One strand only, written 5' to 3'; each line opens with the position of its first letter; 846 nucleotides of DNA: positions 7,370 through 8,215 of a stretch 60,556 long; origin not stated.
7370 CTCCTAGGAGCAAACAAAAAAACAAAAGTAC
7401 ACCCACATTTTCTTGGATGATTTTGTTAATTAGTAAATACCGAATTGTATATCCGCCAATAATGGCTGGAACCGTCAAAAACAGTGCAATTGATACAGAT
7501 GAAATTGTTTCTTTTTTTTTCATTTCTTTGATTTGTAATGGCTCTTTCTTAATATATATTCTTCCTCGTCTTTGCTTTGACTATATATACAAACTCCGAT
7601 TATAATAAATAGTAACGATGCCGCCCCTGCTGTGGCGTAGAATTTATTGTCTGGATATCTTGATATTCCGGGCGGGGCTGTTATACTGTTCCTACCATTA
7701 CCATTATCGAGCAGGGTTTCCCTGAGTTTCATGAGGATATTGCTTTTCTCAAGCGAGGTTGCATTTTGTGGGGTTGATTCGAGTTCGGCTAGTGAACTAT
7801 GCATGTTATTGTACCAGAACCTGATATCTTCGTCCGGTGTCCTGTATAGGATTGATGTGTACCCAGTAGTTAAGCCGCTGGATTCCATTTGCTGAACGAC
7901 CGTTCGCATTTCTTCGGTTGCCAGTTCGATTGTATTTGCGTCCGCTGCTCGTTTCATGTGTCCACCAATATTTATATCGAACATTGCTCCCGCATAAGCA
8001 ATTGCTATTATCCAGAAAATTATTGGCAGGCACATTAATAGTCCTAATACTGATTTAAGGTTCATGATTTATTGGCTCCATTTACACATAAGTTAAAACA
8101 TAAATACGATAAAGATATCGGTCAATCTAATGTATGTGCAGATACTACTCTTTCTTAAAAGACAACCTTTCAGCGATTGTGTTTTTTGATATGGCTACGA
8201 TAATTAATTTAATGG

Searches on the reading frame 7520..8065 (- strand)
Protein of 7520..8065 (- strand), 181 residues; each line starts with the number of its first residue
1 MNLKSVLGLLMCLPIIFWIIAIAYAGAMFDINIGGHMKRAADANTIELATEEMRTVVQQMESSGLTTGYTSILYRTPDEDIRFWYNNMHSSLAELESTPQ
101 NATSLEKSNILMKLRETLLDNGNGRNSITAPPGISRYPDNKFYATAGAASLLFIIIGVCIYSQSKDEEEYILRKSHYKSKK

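Call 20: find_encoding_contigs(protein=window:7520-8065:-, flank=10000, max_places=3)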
Protein window:7520-8065:- (181 aa): 3 contigs read that carry it; 2 places shown.
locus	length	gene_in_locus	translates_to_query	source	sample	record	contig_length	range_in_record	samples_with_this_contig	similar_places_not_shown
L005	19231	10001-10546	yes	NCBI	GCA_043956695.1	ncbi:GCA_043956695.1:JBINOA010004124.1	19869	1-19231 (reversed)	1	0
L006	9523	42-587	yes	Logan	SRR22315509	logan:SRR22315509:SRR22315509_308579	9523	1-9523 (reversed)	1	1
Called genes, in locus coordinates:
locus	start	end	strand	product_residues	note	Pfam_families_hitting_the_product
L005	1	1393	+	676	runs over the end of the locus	?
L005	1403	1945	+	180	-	-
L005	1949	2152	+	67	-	-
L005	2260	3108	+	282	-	-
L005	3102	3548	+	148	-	-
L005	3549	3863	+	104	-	-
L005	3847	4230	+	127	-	-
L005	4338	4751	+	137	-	-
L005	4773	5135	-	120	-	-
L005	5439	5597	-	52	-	-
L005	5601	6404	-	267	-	PF01844:HNH, PF13395:HNH_4 (weak), PF14279:HNH_5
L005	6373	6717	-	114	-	-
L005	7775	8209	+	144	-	PF13597:NRDD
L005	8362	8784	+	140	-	-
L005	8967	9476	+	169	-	-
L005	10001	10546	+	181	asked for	-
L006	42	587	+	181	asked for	-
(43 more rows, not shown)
